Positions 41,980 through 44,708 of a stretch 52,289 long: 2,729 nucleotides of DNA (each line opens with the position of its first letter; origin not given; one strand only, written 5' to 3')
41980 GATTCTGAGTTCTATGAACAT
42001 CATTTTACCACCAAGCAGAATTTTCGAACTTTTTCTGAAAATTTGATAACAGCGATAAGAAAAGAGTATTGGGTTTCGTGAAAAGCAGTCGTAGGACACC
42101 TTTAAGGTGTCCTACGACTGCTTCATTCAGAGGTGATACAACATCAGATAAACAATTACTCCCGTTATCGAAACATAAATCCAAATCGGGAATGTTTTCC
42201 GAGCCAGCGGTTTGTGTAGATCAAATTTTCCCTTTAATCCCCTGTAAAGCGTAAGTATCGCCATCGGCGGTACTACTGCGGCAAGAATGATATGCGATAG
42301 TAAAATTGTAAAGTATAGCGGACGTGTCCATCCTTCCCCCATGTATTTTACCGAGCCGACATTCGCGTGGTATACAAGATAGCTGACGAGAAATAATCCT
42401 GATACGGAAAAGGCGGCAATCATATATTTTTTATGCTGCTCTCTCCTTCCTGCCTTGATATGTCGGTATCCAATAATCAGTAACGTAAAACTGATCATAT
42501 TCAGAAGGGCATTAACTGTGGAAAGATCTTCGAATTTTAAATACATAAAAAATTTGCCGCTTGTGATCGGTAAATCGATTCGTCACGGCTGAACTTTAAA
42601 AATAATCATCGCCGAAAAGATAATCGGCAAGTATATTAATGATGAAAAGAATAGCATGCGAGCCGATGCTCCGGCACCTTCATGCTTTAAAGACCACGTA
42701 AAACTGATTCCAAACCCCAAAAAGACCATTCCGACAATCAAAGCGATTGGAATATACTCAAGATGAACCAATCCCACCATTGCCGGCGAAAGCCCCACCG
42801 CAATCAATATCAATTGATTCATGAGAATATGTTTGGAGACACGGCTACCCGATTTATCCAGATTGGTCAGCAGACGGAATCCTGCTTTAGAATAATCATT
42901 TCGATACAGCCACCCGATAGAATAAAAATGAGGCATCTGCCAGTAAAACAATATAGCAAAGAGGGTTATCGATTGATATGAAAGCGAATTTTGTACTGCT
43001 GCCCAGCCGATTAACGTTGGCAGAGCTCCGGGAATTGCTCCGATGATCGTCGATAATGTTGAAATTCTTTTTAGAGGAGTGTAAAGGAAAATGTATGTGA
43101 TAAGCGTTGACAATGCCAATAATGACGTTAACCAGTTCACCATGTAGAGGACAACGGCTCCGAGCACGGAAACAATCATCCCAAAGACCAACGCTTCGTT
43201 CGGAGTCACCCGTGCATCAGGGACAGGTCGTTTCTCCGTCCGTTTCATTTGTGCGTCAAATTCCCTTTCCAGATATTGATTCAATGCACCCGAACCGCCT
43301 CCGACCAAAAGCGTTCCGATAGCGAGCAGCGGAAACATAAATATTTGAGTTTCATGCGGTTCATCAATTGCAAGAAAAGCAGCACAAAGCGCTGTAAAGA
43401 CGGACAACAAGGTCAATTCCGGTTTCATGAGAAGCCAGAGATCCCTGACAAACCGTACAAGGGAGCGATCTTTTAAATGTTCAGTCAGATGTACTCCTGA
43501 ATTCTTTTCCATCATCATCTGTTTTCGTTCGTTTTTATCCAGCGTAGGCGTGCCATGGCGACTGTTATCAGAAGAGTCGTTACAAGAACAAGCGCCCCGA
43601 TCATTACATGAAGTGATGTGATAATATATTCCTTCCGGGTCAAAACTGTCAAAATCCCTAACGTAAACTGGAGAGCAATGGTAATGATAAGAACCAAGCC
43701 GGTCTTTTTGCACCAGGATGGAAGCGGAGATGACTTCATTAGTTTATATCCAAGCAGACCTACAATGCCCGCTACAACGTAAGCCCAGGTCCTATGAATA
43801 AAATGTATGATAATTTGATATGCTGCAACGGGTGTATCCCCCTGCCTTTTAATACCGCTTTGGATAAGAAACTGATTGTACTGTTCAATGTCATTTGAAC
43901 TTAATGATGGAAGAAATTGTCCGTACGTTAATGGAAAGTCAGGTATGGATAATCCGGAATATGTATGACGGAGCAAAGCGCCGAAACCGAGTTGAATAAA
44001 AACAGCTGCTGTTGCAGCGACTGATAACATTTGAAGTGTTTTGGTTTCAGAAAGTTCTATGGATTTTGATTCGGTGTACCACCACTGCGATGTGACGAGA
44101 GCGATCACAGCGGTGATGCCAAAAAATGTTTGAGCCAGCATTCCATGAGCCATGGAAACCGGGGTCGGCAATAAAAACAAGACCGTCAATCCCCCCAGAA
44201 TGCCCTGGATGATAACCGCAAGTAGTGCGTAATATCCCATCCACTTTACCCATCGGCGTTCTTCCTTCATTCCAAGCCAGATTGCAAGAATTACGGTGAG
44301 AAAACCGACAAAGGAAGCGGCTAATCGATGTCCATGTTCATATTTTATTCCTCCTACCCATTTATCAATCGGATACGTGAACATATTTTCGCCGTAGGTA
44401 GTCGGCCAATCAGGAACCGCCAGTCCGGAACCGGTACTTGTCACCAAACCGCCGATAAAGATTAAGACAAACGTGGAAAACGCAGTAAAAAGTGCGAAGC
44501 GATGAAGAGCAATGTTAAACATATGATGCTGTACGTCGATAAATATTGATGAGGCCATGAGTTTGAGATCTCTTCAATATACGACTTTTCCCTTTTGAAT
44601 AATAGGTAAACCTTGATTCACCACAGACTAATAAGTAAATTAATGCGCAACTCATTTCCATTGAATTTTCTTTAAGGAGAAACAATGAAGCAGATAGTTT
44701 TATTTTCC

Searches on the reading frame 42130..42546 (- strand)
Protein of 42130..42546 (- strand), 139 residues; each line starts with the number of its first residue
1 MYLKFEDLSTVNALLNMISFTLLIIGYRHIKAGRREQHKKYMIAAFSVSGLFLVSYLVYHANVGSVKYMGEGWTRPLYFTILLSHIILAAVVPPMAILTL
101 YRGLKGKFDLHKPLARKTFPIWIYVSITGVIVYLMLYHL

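Call 81: search_protein_families(library=pfam, proteins=[window:42130-42546:-], max_evalue=0.001)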
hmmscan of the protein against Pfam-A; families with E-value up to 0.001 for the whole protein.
window:42130-42546:- (139 aa): 3 families
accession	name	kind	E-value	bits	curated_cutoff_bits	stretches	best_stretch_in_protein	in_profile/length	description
PF04238.17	DUF420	-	4.3e-43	147.2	30.5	1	8-136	1-130/130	Protein of unknown function (DUF420)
PF03188.21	Cytochrom_B561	-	0.00015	22.5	23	1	10-105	36-131/137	Eukaryotic cytochrome b561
PF10067.14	DUF2306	-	0.00033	21.3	31.6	0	11-59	65-115/147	Predicted membrane protein (DUF2306)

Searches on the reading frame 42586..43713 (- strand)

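Call 81: search_protein_families(library=pfam, proteins=[window:42586-43713:-], max_evalue=0.001)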
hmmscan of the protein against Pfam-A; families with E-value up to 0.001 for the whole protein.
window:42586-43713:- (376 aa): 1 family
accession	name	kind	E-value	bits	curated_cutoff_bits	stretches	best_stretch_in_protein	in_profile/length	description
PF01040.23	UbiA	-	8.3e-52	176.4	34.2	1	105-358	2-249/250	UbiA prenyltransferase family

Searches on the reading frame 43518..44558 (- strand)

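Call 81: search_protein_families(library=pfam, proteins=[window:43518-44558:-], max_evalue=0.001)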
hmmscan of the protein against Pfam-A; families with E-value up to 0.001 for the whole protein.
window:43518-44558:- (347 aa): 1 family
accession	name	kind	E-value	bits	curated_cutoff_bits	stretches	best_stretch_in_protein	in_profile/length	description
PF02628.20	COX15-CtaA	-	1.2e-39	136.7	29.9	1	20-328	2-321/322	Cytochrome oxidase assembly protein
